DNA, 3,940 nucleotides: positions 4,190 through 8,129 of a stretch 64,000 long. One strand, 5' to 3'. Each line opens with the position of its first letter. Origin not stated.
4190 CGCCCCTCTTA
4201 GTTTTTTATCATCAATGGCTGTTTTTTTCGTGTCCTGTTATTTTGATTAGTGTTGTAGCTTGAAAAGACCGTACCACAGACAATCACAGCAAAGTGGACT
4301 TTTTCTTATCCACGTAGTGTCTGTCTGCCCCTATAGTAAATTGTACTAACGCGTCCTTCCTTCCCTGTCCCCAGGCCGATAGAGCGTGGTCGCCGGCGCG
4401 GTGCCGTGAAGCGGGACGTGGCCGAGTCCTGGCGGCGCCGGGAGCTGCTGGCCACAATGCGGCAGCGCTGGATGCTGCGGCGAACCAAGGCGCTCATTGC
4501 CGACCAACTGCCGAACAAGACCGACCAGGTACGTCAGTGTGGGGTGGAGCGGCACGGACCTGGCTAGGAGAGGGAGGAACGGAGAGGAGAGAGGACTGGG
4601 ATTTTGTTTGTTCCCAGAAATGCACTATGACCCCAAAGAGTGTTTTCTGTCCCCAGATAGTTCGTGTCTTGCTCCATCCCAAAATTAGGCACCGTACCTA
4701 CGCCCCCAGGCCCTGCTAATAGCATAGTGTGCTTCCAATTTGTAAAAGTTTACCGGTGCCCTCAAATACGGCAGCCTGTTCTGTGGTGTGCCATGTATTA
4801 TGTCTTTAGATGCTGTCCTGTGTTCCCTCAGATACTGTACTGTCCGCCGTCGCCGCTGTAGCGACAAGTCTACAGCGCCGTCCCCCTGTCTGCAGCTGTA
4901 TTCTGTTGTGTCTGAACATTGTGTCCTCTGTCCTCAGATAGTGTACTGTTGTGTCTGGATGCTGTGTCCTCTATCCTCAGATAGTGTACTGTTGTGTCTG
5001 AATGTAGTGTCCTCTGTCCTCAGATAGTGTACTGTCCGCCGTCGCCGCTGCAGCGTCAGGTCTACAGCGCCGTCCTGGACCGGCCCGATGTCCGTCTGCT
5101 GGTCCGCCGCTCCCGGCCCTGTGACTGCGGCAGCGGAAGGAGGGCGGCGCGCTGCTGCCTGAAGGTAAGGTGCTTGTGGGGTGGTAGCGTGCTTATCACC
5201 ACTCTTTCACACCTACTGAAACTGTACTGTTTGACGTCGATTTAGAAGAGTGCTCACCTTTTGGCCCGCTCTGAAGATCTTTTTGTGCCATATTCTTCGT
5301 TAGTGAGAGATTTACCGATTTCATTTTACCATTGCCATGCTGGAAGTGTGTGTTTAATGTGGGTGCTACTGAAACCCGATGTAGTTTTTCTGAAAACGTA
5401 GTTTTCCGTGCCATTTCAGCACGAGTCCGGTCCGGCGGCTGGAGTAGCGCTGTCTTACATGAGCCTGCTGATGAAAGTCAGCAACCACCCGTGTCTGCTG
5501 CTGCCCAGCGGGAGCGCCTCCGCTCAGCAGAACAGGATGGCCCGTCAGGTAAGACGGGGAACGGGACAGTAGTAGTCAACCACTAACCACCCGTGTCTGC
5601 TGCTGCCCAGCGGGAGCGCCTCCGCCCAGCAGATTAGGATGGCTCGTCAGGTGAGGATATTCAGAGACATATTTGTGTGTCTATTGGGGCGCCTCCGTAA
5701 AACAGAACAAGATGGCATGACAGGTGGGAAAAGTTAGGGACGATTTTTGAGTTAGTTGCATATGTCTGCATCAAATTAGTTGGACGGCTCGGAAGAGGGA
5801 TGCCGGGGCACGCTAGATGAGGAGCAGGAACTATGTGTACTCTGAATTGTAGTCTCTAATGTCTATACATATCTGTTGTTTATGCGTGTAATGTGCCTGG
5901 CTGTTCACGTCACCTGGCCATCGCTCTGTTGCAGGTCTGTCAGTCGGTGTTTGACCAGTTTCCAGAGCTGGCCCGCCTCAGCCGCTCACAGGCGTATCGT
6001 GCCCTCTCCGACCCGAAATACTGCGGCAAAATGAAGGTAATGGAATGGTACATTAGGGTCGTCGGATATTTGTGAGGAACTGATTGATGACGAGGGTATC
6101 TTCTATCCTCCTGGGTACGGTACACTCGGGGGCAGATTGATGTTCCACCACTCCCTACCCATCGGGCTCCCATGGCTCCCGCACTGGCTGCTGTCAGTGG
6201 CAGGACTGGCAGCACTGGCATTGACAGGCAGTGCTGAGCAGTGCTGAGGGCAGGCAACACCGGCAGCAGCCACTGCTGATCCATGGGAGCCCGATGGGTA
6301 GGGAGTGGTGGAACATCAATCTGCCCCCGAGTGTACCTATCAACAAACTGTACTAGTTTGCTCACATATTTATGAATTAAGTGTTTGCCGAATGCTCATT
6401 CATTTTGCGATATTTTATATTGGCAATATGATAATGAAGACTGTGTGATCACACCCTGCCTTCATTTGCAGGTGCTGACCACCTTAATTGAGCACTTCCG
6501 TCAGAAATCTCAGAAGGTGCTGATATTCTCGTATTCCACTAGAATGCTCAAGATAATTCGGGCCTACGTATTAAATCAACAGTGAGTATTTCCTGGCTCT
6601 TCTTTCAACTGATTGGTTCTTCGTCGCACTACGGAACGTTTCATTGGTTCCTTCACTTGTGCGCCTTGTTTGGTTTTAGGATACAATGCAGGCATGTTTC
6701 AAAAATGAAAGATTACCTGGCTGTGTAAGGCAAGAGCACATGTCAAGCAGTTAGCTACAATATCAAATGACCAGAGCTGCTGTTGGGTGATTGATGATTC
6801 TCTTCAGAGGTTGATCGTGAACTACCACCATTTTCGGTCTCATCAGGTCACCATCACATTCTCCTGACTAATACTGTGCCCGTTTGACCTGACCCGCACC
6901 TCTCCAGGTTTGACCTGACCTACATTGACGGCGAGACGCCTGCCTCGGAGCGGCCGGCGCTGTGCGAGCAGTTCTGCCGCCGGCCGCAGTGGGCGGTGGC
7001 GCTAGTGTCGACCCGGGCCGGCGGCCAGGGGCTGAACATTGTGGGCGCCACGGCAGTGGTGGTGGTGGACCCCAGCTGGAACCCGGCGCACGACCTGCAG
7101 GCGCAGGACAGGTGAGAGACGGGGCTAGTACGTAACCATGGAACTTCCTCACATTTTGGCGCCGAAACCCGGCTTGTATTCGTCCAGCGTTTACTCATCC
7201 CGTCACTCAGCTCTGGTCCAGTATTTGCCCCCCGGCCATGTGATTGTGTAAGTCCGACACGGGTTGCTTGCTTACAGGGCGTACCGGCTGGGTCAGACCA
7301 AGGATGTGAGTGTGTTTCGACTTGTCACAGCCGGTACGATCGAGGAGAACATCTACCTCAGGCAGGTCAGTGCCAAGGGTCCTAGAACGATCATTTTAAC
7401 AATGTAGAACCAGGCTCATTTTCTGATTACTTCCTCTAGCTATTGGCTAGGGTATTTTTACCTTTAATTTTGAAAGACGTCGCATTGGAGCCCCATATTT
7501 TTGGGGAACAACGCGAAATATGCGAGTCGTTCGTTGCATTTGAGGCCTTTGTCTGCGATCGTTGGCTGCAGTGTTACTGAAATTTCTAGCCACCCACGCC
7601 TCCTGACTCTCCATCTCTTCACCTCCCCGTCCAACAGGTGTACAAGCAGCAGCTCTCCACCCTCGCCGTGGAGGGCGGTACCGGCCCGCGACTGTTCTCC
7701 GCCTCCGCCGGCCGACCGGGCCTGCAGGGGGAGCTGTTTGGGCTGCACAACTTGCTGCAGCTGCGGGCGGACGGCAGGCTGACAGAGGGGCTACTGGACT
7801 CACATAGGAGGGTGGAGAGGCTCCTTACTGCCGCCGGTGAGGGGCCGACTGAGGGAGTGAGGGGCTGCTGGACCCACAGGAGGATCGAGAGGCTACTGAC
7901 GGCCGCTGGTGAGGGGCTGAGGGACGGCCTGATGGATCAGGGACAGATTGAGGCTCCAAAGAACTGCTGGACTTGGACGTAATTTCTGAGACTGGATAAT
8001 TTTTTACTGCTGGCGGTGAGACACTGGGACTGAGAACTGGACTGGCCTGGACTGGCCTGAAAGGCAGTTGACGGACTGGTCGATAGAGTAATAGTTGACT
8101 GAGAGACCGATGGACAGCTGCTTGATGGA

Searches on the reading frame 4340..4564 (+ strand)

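Call 21: search_protein_families(library=pfam, proteins=[window:4340-4564:+], max_evalue=0.1)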
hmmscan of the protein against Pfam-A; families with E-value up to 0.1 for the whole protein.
window:4340-4564:+ (75 aa): 1 family
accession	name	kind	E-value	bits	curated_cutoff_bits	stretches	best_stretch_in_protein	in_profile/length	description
PF00176.29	SNF2-rel_dom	-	8.6e-05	22.2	24.9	1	28-70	200-242/290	SNF2-related domain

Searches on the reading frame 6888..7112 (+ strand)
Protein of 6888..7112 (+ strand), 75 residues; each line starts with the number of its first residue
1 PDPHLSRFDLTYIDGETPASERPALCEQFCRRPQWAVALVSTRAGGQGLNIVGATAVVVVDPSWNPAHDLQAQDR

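Call 21: search_protein_families(library=pfam, proteins=[window:6888-7112:+], max_evalue=0.1)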
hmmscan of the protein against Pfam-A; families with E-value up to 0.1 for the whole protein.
window:6888-7112:+ (75 aa): 1 family
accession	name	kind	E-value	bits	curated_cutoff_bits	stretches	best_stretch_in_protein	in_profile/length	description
PF00271.37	Helicase_C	-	6.9e-12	46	23.5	1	8-75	40-105/110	Helicase conserved C-terminal domain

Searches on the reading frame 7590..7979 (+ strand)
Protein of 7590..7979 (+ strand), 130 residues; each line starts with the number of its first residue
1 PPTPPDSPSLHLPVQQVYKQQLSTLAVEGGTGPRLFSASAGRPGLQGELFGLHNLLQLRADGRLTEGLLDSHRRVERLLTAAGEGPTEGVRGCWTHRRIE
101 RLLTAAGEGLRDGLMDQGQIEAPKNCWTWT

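Call 21: search_protein_families(library=pfam, proteins=[window:7590-7979:+], max_evalue=0.1)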
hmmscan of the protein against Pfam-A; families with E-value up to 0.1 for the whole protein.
window:7590-7979:+ (130 aa): 1 family
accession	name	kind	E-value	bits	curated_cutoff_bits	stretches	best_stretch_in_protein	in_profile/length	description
PF16048.10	Antimicrobial23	-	0.037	14.2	25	0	91-95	4-8/17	Frog antimicrobial peptide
